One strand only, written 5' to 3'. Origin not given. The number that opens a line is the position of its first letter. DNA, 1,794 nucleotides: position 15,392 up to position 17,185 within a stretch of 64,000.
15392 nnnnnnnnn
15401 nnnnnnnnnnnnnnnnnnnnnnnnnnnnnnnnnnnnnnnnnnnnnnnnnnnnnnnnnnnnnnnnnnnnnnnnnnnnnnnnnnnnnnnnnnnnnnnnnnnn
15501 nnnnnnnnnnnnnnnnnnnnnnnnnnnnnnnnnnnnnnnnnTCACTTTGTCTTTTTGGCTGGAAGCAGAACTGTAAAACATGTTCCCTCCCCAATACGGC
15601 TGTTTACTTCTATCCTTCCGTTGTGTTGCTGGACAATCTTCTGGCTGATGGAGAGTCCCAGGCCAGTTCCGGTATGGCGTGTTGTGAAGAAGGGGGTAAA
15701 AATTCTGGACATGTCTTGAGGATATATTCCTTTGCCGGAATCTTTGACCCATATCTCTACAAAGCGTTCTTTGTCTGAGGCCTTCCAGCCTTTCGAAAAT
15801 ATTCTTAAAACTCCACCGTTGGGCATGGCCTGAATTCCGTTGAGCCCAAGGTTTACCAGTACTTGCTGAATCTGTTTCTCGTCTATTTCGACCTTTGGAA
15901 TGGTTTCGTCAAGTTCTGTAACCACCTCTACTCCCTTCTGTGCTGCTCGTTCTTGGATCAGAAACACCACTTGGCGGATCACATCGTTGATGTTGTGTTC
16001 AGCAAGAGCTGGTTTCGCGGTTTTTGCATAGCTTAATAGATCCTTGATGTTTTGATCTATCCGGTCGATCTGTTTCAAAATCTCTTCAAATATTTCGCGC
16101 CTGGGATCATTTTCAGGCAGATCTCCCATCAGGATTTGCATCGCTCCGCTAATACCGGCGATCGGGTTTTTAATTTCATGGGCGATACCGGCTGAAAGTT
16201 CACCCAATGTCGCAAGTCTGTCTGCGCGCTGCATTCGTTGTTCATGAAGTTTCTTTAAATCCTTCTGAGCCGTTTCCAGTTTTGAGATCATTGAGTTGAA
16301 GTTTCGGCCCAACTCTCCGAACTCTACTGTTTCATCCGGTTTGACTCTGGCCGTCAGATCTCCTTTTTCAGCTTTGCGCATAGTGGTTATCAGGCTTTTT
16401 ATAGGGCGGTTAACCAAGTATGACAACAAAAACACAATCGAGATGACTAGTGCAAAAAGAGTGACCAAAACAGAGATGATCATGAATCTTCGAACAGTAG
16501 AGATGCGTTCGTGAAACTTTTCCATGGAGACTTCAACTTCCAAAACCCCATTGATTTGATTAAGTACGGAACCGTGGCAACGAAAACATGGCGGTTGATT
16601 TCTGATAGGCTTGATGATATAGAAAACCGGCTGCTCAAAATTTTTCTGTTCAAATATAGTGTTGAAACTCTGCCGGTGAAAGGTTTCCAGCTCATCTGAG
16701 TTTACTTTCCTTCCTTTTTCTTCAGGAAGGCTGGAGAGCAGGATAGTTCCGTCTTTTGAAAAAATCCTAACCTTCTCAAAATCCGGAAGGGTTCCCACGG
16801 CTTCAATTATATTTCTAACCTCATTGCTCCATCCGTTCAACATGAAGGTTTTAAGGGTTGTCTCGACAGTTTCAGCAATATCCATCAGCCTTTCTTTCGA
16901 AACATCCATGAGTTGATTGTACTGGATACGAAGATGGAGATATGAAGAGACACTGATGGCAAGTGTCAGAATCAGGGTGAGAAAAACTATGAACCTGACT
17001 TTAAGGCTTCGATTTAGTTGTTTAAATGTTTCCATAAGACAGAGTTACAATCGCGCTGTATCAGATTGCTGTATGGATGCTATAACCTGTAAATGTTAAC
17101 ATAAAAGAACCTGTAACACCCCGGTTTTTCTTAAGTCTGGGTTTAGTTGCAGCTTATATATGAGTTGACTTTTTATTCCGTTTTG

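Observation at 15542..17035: Histidine kinase with a c-type heme-binding motif (CxxCH) in its periplasmic sensor domain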

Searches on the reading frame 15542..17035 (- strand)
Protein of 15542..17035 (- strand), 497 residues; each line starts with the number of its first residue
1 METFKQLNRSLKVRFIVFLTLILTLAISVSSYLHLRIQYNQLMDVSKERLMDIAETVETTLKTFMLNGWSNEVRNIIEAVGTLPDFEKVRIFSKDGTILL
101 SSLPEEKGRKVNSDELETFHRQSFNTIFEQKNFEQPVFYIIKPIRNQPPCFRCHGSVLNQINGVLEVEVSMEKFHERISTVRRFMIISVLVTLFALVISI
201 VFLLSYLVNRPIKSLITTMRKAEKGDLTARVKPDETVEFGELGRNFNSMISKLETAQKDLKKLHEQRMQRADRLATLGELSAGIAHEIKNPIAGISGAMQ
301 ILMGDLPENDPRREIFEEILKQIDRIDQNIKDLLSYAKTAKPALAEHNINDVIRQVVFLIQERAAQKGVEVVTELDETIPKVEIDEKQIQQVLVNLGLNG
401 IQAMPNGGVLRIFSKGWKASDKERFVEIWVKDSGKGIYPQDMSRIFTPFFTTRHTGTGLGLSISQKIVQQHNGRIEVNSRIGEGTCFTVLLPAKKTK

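Call 3: search_protein_families(library=pfam, proteins=[window:15542-17035:-], max_evalue=0.01)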
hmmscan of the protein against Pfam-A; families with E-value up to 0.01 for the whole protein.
window:15542-17035:- (497 aa): 6 families
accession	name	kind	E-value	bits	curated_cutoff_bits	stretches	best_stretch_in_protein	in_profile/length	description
PF02518.31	HATPase_c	-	5.1e-24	85.3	26.4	1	385-494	2-110/111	Histidine kinase-, DNA gyrase B-, and HSP90-like ATPase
PF00512.31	HisKA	-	2.9e-14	53.3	26.9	1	277-338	2-62/66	His Kinase A (phospho-acceptor) domain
PF00672.30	HAMP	-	7.9e-13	49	25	1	204-254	2-52/53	HAMP domain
PF05434.16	Tmemb_9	-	5e-05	23.6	28.6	1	172-272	40-140/145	TMEM9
PF11845.13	Tll0287-like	-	0.00012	23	24.1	1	115-157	77-111/144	Tll0287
PF01441.24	Lipoprotein_6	-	0.0077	16.7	27.8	0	310-384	77-151/170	Lipoprotein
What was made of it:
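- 16274..16426 (-): HAMP domain (aa 204-254). Pfam PF00672, E 7.9e-13 (call 3)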

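Call 4: search_solved_structures(query=window:15542-17035:-, max_evalue=1, show_alignments=0)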
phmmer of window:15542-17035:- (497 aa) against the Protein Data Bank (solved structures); distinct sequences matched with E-value up to 1: 73 (the best 60 are shown).
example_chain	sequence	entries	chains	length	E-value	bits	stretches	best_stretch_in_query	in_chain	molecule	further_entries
9jfj_A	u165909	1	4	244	3.1e-43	151.8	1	262-496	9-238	Sensor histidine kinase ZraS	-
3a0r_A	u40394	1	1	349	2e-35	126.1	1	259-492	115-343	Sensor protein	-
3d36_A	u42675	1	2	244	1.8e-28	103.2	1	269-493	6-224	Sporulation kinase B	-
4gcz_A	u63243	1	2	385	6.2e-27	98.1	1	252-494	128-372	Blue-light photoreceptor, Sensor protein fixL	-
8a3u_A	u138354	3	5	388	8.8e-27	97.6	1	255-494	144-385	Putative Sensory box protein,Sensor protein FixL | Putative Sensory box protein,Putative Sensory box protein,Sensor protein FixL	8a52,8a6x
8a7f_A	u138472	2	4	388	9.4e-27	97.5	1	255-494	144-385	Putative Sensory box protein,Sensor protein FixL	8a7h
5idj_A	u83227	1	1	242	5.3e-26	95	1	270-493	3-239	Histidine kinase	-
9p6i_A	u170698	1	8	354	1e-24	90.8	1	262-495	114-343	histidine kinase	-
4jas_A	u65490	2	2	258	2.5e-23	86.2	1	266-493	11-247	Histidine kinase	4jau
5uht_A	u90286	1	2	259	2.9e-22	82.7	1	266-493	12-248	Sensor histidine kinase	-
2c2a_A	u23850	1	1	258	3e-22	82.7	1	266-493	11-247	SENSOR HISTIDINE KINASE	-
3dge_A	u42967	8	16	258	3e-22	82.6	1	266-493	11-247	Sensor protein | Histidine kinase | Sensor histidine kinase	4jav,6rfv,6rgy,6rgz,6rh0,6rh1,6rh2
6azr_A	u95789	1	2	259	5.5e-22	81.8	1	266-493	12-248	Sensor histidine kinase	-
3a0t_A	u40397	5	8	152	5.5e-21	78.5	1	345-492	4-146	Sensor protein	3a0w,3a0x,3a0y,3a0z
6rh7_A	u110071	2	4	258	7.4e-21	78.1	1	266-493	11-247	Sensor histidine kinase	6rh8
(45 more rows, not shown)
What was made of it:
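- Tried and rejected: Single-sequence PDB search (call 4).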

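Call 7: search_protein_families(library=ncbifam, proteins=[window:15542-17035:-], max_evalue=0.01)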
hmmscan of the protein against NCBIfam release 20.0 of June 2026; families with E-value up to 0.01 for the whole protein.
window:15542-17035:- (497 aa): 93 families (the best 25 are shown)
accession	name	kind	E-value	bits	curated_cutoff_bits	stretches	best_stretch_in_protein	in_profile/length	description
NF008468.0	PRK11360.1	equivalog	2.6e-82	277.1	646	2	264-496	383-611/616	two-component system sensor histidine kinase AtoS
NF007688.0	PRK10364.1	equivalog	1.4e-63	215.3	479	1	261-496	224-454/460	two-component system sensor histidine kinase ZraS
NF010411.0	PRK13837.1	equivalog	1.6e-49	168.7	647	1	261-495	434-677/828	two-component system VirA-like sensor kinase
NF033092.0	HK_WalK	equivalog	1.1e-44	153.1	725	2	282-492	377-593/594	cell wall metabolism sensor histidine kinase WalK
NF052574.1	HisKinEspCMyxo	equivalog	1.3e-42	145.9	1200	1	265-495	405-639/785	serine histidine kinase EspC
NF040691.1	MtrAB_MtrB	equivalog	2.1e-42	145.8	450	1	9-495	3-494/507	MtrAB system histidine kinase MtrB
NF046044.1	PnpS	equivalog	3.4e-42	144.8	400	1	282-492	175-390/390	two-component system histidine kinase PnpS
NF053867.1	SprKinKinDBac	equivalog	9.2e-41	139.8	775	1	264-495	273-499/500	sporulation kinase KinD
NF008293.1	PRK11073.1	equivalog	1.2e-38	133.2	240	1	259-495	113-349/349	nitrogen regulation protein NR(II)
NF008312.0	PRK11100.1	equivalog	2.3e-37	128.9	356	1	130-494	140-475/477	two-component system sensor histidine kinase CreC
NF046020.1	HisKinCckABruc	equivalog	2.8e-37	128.1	1000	1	249-493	455-707/868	cell cycle histidine kinase CckA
NF011874.0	PRK15347.1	equivalog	3.7e-36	124.6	852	1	171-495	284-616/921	two component system sensor kinase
NF038348.1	T2SS_HK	subfamily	1.1e-34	119.9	450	2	317-493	402-573/574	histidine kinase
NF045911.1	TCSHisKinNblS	equivalog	6.9e-34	117.1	1000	2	282-489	393-616/621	two-component system sensor histidine kinase NblS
NF041777.1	sens_FixL_Rhizob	equivalog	1.8e-33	115.9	850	1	246-496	229-484/485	sensor protein FixL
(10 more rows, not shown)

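Call 9: find_homologous_proteins(query=window:15545-17035:-, max_evalue=1e-30)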
Query window:15545-17035:- (497 aa): 4519 proteins with E <= 1e-30 among 8000 candidates; the best 120 are listed.
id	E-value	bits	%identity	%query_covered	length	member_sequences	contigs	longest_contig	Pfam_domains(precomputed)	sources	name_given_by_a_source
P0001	0.0e+0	1089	100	100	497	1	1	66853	PF00672.31,PF02518.32,PF00512.32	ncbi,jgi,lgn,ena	-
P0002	1.4e-286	969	89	100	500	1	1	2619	PF00672.31,PF02518.32,PF00512.32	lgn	-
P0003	6.3e-283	957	86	100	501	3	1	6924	PF00672.31,PF02518.32,PF00512.32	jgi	-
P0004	2.5e-213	727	65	100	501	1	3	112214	PF00672.31,PF02518.32,PF00512.32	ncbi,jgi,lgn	-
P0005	1.6e-210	718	66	100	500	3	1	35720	PF00672.31,PF02518.32,PF00512.32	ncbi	-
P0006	7.0e-209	713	65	98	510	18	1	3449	PF00672.31,PF02518.32,PF00512.32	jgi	-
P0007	1.9e-207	708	65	100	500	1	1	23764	PF00672.31,PF02518.32,PF21563.4,PF00512.32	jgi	jgi:signal transduction histidine kinase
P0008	1.3e-205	702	64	99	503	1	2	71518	PF00672.31,PF02518.32,PF21563.4,PF00512.32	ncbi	-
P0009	2.5e-205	701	64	98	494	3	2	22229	PF00672.31,PF02518.32,PF00512.32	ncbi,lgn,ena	ncbi:MAG: ATP-binding protein [bacterium]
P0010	5.4e-205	700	63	100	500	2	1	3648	PF00672.31,PF02518.32,PF00512.32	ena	-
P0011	1.1e-203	696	63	98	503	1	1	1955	PF00672.31,PF02518.32,PF00512.32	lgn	-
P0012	2.5e-203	695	65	98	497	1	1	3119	PF00672.31,PF02518.32,PF00512.32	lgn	-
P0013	3.0e-203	694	65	99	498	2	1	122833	PF00672.31,PF02518.32,PF00512.32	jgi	-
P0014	3.8e-202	691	63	100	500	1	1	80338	PF00672.31,PF02518.32,PF21563.4,PF00512.32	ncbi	-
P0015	3.9e-202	691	65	96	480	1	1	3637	PF00672.31,PF02518.32,PF00512.32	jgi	jgi:signal transduction histidine kinase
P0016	4.6e-201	687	62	100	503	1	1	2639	PF00672.31,PF02518.32,PF00512.32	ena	-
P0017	1.2e-200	686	65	98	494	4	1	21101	PF00672.31,PF02518.32,PF00512.32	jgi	-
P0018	7.0e-199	680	63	100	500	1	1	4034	PF00672.31,PF02518.32,PF00512.32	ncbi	-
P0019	1.7e-197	675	62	99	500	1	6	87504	PF00672.31,PF02518.32,PF00512.32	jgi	jgi:signal transduction histidine kinase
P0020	1.1e-194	666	66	91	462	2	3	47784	PF00672.31,PF02518.32,PF00512.32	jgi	jgi:signal transduction histidine kinase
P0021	5.6e-191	654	62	97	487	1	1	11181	PF00672.31,PF02518.32,PF00512.32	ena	-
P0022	2.0e-186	639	60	97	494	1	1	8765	PF00672.31,PF02518.32,PF00512.32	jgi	jgi:signal transduction histidine kinase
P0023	3.3e-186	638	60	98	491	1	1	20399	PF00672.31,PF02518.32,PF00512.32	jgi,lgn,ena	-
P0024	9.2e-186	637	60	98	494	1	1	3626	PF00672.31,PF02518.32,PF00512.32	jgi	jgi:signal transduction histidine kinase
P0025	1.2e-182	626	60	97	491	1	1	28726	PF00672.31,PF02518.32,PF00512.32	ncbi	-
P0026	1.2e-171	590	64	82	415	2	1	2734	PF00672.31,PF02518.32,PF00512.32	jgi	-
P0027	1.2e-167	577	54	98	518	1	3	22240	PF00672.31,PF02518.32,PF21563.4,PF00512.32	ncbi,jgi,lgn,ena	-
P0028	1.7e-165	570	54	98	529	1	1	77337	PF00672.31,PF02518.32,PF21563.4,PF00512.32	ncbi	-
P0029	1.0e-119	419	40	98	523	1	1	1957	PF00672.31,PF02518.32,PF21563.4,PF00512.32,PF17203.11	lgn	-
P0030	3.0e-117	411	61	61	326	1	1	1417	PF00672.31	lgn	-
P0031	2.9e-115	404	43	97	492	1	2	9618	PF00672.31,PF02518.32,PF21563.4,PF00512.32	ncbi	-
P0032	1.7e-112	395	40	97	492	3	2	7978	PF00672.31,PF02518.32,PF21563.4,PF00512.32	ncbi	-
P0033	2.7e-112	394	41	98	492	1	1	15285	PF00672.31,PF02518.32,PF21563.4,PF00512.32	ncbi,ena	-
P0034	3.9e-112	394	42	98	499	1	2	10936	PF00672.31,PF02518.32,PF00512.32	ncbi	-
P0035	7.3e-112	393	41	97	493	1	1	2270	PF00672.31,PF02518.32,PF21563.4,PF00512.32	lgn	-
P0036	1.7e-111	392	37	100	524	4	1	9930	PF00672.31,PF02518.32,PF00512.32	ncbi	-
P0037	2.5e-111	391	40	95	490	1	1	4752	PF00672.31,PF02518.32,PF21563.4,PF00512.32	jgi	jgi:signal transduction histidine kinase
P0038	2.8e-111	391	43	86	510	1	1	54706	PF00672.31,PF02518.32,PF00512.32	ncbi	-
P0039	5.8e-111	390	40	98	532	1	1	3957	PF00672.31,PF02518.32,PF00512.32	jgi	jgi:signal transduction histidine kinase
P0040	6.1e-111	390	41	98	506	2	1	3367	PF00672.31,PF02518.32,PF00512.32,PF17203.11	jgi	-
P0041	6.5e-111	390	40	98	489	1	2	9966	PF00672.31,PF02518.32,PF21563.4,PF00512.32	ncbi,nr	ncbi:MAG: sensor histidine kinase [Nitrospirae bacterium]|nr:MAG: sensor histidine kinase [Nitrospir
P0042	6.8e-111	390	40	97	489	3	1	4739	PF00672.31,PF02518.32,PF21563.4,PF00512.32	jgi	jgi:signal transduction histidine kinase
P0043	7.8e-111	390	40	97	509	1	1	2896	PF00672.31,PF26769.1,PF02518.32,PF00512.32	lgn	-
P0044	1.7e-110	388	41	97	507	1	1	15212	PF00672.31,PF02518.32,PF00512.32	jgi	jgi:two-component system NtrC family sensor kinase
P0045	3.3e-110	388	39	97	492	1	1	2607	PF00672.31,PF02518.32,PF21563.4,PF00512.32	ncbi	-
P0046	7.0e-110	386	40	97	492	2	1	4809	PF00672.31,PF02518.32,PF21563.4,PF00512.32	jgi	jgi:signal transduction histidine kinase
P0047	8.4e-110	386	39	97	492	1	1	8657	PF00672.31,PF02518.32,PF21563.4,PF00512.32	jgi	jgi:signal transduction histidine kinase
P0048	9.3e-110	386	39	96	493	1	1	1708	PF00672.31,PF02518.32,PF21563.4,PF00512.32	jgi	jgi:signal transduction histidine kinase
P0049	9.4e-110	386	40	99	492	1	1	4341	PF00672.31,PF02518.32,PF21563.4,PF00512.32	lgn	-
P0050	1.0e-109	386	40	98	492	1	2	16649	PF00672.31,PF02518.32,PF21563.4,PF00512.32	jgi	jgi:signal transduction histidine kinase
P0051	1.0e-109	386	40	98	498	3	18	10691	PF00672.31,PF02518.32,PF21563.4,PF00512.32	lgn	-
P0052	1.5e-109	385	39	98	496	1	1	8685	PF00672.31,PF02518.32,PF21563.4,PF00512.32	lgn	-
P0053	1.6e-109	385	41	97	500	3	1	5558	PF00672.31,PF02518.32,PF21563.4,PF00512.32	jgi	-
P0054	1.9e-109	385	41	98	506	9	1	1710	PF00672.31,PF02518.32,PF21563.4,PF00512.32,PF17203.11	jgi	jgi:two-component system NtrC family sensor kinase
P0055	2.0e-109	385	40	94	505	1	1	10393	PF00672.31,PF26769.1,PF02518.32,PF21563.4,PF00512.32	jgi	jgi:hypothetical protein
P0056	2.1e-109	385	41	98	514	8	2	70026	PF00672.31,PF02518.32,PF21563.4,PF00512.32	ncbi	-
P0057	2.3e-109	385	40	97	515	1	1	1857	PF00672.31,PF02518.32,PF00512.32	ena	-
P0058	3.4e-109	384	40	97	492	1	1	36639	PF00672.31,PF02518.32,PF21563.4,PF00512.32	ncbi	-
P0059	6.5e-109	383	39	98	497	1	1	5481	PF00672.31,PF02518.32,PF21563.4,PF00512.32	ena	-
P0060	6.9e-109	383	38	97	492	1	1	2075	PF00672.31,PF02518.32,PF00512.32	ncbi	-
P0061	7.1e-109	383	40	98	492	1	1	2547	PF00672.31,PF02518.32,PF21563.4,PF00512.32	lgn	-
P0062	9.1e-109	383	39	94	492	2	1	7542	PF00672.31,PF02518.32,PF21563.4,PF00512.32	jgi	-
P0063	1.0e-108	383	39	97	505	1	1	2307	PF00672.31,PF02518.32,PF00512.32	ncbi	-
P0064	1.2e-108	382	41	93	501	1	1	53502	PF00672.31,PF02518.32,PF21563.4,PF00512.32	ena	-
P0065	1.3e-108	382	39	98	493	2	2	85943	PF00672.31,PF02518.32,PF21563.4,PF00512.32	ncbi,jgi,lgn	-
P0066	2.2e-108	382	39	98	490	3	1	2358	PF00672.31,PF02518.32,PF00512.32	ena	-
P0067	2.3e-108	381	40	97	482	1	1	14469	PF00672.31,PF02518.32,PF21563.4,PF00512.32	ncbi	-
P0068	2.5e-108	381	40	97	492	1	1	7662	PF00672.31,PF02518.32,PF21563.4,PF00512.32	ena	-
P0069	2.6e-108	381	39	97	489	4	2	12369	PF00672.31,PF02518.32,PF21563.4,PF00512.32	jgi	jgi:signal transduction histidine kinase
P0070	2.6e-108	381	40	98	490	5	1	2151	PF00672.31,PF26769.1,PF02518.32,PF21563.4,PF00512.32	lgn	-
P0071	3.5e-108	381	39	97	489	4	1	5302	PF00672.31,PF02518.32,PF21563.4,PF00512.32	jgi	jgi:signal transduction histidine kinase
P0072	3.9e-108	381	39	98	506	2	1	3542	PF00672.31,PF02518.32,PF00512.32,PF17203.11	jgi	jgi:signal transduction histidine kinase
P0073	4.4e-108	381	41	98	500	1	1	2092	PF00672.31,PF02518.32,PF21563.4,PF00512.32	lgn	-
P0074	5.2e-108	380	40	98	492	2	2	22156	PF00672.31,PF02518.32,PF21563.4,PF00512.32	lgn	-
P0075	5.5e-108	380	38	98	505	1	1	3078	PF00672.31,PF02518.32,PF00512.32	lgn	-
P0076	5.7e-108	380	40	98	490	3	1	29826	PF00672.31,PF02518.32,PF21563.4,PF00512.32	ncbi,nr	ncbi:MAG: ATP-binding protein [Desulfuromonadales bacterium]|nr:ATP-binding protein [Desulfuromonada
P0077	7.1e-108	380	42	97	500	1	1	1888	PF00672.31,PF02518.32,PF21563.4,PF00512.32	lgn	-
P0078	7.8e-108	380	41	97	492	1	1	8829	PF00672.31,PF02518.32,PF21563.4,PF00512.32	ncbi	-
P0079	8.2e-108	380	40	94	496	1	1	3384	PF00672.31,PF02518.32,PF21563.4,PF00512.32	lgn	-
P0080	8.7e-108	380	39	98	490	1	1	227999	PF00672.31,PF02518.32,PF21563.4,PF00512.32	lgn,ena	-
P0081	1.2e-107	379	40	97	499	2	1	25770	PF00672.31,PF02518.32,PF21563.4,PF00512.32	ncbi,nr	ncbi:MAG: histidine kinase [Desulfuromonas sp.]|nr:MAG: histidine kinase [Desulfuromonas sp.]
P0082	1.4e-107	379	39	97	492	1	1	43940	PF00672.31,PF02518.32,PF21563.4,PF00512.32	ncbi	-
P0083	1.6e-107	379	39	98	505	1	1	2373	PF00672.31,PF02518.32,PF00512.32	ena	-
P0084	1.8e-107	378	39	97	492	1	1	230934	PF00672.31,PF02518.32,PF21563.4,PF00512.32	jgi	jgi:two-component system NtrC family sensor kinase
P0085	1.9e-107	378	39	98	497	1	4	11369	PF00672.31,PF02518.32,PF21563.4,PF00512.32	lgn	-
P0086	2.1e-107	378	40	98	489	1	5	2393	PF00672.31,PF02518.32,PF21563.4,PF00512.32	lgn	-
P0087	2.6e-107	378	39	97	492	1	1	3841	PF00672.31,PF02518.32,PF21563.4,PF00512.32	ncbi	ncbi:MAG TPA: ATP-binding protein [Nitrospirota bacterium]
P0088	3.4e-107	378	40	97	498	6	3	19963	PF00672.31,PF02518.32,PF21563.4,PF00512.32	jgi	jgi:signal transduction histidine kinase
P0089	3.5e-107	378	40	98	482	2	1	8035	PF00672.31,PF02518.32,PF00512.32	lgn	-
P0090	3.8e-107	377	40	98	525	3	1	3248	PF00672.31,PF02518.32,PF00512.32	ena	-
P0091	4.1e-107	377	40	97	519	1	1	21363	PF00672.31,PF02518.32,PF00512.32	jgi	jgi:two-component system NtrC family sensor kinase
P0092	4.4e-107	377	39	98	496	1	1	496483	PF00672.31,PF26769.1,PF02518.32,PF21563.4,PF00512.32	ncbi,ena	-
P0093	4.7e-107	377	40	98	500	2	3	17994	PF00672.31,PF02518.32,PF00512.32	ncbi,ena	-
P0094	5.0e-107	377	39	97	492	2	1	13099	PF00672.31,PF02518.32,PF21563.4,PF00512.32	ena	-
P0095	5.7e-107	377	39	97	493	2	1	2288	PF00672.31,PF02518.32,PF21563.4,PF00512.32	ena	-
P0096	5.7e-107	377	40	98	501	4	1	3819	PF00672.31,PF02518.32,PF21563.4,PF00512.32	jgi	jgi:hypothetical protein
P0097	7.8e-107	376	42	94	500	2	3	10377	PF00672.31,PF26769.1,PF02518.32,PF21563.4,PF00512.32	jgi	-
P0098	8.7e-107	376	39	98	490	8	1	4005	PF00672.31,PF26769.1,PF02518.32,PF21563.4,PF00512.32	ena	-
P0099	9.3e-107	376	39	97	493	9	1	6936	PF00672.31,PF02518.32,PF21563.4,PF00512.32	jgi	jgi:signal transduction histidine kinase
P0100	9.4e-107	376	39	97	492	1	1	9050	PF00672.31,PF02518.32,PF21563.4,PF00512.32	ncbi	-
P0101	1.0e-106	376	40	98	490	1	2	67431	PF00672.31,PF02518.32,PF00512.32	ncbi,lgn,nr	ncbi:MAG: HAMP domain-containing protein [Deltaproteobacteria bacterium]|nr:MAG: HAMP domain-contain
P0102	1.1e-106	376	40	97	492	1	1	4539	PF00672.31,PF02518.32,PF21563.4,PF00512.32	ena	-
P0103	1.1e-106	376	40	94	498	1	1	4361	PF00672.31,PF02518.32,PF21563.4,PF00512.32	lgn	-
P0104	1.2e-106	376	38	97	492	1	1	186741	PF00672.31,PF02518.32,PF21563.4,PF00512.32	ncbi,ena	-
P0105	1.3e-106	376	41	98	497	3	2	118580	PF00672.31,PF02518.32,PF21563.4,PF00512.32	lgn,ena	-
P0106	1.4e-106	376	40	97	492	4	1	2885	PF17152.11,PF00672.31,PF02518.32,PF21563.4,PF00512.32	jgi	-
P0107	1.4e-106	376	39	95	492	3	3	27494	PF00672.31,PF02518.32,PF21563.4,PF00512.32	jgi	jgi:signal transduction histidine kinase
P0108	1.5e-106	376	40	97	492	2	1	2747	PF00672.31,PF02518.32,PF21563.4,PF00512.32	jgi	jgi:signal transduction histidine kinase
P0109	1.5e-106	375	40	98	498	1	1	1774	PF00672.31,PF02518.32,PF21563.4,PF00512.32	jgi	jgi:hypothetical protein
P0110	1.5e-106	375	41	98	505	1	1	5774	PF00672.31,PF02518.32,PF21563.4,PF00512.32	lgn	-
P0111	1.6e-106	375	39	95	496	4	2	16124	PF00672.31,PF02518.32,PF21563.4,PF00512.32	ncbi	-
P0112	1.6e-106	375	40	97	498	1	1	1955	PF00672.31,PF02518.32,PF21563.4,PF00512.32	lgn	-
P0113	1.7e-106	375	40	97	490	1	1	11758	PF00672.31,PF02518.32,PF21563.4,PF00512.32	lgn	-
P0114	1.8e-106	375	41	97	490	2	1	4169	PF00672.31,PF02518.32,PF00512.32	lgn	-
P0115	1.8e-106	375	41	93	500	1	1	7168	PF00672.31,PF02518.32,PF21563.4,PF00512.32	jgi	jgi:hypothetical protein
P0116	1.8e-106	375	39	97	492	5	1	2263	PF00672.31,PF02518.32,PF21563.4,PF00512.32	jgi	jgi:two-component system NtrC family sensor kinase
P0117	1.9e-106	375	40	98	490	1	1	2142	PF00672.31,PF02518.32,PF21563.4,PF00512.32,PF17203.11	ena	-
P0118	2.0e-106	375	38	98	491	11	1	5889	PF00672.31,PF02518.32,PF21563.4,PF00512.32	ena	-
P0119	2.0e-106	375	41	97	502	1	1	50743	PF00672.31,PF02518.32,PF21563.4,PF00512.32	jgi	-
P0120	2.1e-106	375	39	97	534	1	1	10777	PF00672.31,PF02518.32,PF00512.32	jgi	jgi:signal transduction histidine kinase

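Call 11: search_protein_families(library=pfam, alignment_id=A1, max_evalue=0.01)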
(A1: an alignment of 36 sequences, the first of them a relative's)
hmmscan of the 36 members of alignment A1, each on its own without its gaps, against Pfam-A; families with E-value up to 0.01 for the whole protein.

A. member 1, P0001 (497 aa): 6 families
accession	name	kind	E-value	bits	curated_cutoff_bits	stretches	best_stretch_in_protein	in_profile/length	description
PF02518.31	HATPase_c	-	5.1e-24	85.3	26.4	1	385-494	2-110/111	Histidine kinase-, DNA gyrase B-, and HSP90-like ATPase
PF00512.31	HisKA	-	2.9e-14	53.3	26.9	1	277-338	2-62/66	His Kinase A (phospho-acceptor) domain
PF00672.30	HAMP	-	7.9e-13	49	25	1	204-254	2-52/53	HAMP domain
PF05434.16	Tmemb_9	-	5e-05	23.6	28.6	1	172-272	40-140/145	TMEM9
PF11845.13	Tll0287-like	-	0.00012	23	24.1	1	115-157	77-111/144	Tll0287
PF01441.24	Lipoprotein_6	-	0.0077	16.7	27.8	0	310-384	77-151/170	Lipoprotein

B. families by the number of members that match (of 36 scanned): 21 families
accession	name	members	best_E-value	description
PF02518.31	HATPase_c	36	9.8e-30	Histidine kinase-, DNA gyrase B-, and HSP90-like ATPase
PF00512.31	HisKA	36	5.7e-17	His Kinase A (phospho-acceptor) domain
PF00672.30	HAMP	36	2.6e-16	HAMP domain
PF21563.3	Mcp40H-20_sensor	31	3.7e-09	Methyl-accepting chemotaxis sensory transducer, class 40H, sensor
PF11845.13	Tll0287-like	13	4e-05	Tll0287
PF17203.10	sCache_3_2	10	2.8e-05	Single cache domain 3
PF13581.12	HATPase_c_2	7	0.00012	Histidine kinase-like ATPase domain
PF10090.15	HPTransfase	7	0.0026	Histidine phosphotransferase C-terminal domain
PF05434.16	Tmemb_9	3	5e-05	TMEM9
PF13589.12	HATPase_c_3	2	0.00046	Histidine kinase-, DNA gyrase B-, and HSP90-like ATPase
PF04118.20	Dopey_N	2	0.00058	Dopey, N-terminal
PF17152.10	CHASE8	2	0.0026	Periplasmic sensor domain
PF23846.1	Cache_WalK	1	6.6e-05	WalK sensor protein kinase Chache domain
PF02743.24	dCache_1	1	0.00013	Cache domain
PF13756.12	Stimulus_sens_1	1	0.00086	Stimulus-sensing domain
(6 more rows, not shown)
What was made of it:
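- On sCache_heme / GSU0582-GSU0935-type periplasmic haem-c sensor domain (PF11845, PF21563): 31 of 36 full-length homologues hit PF21563 at E <= 0.01 (call 11).
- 31 of 36 homologues hit PF21563 (call 11).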
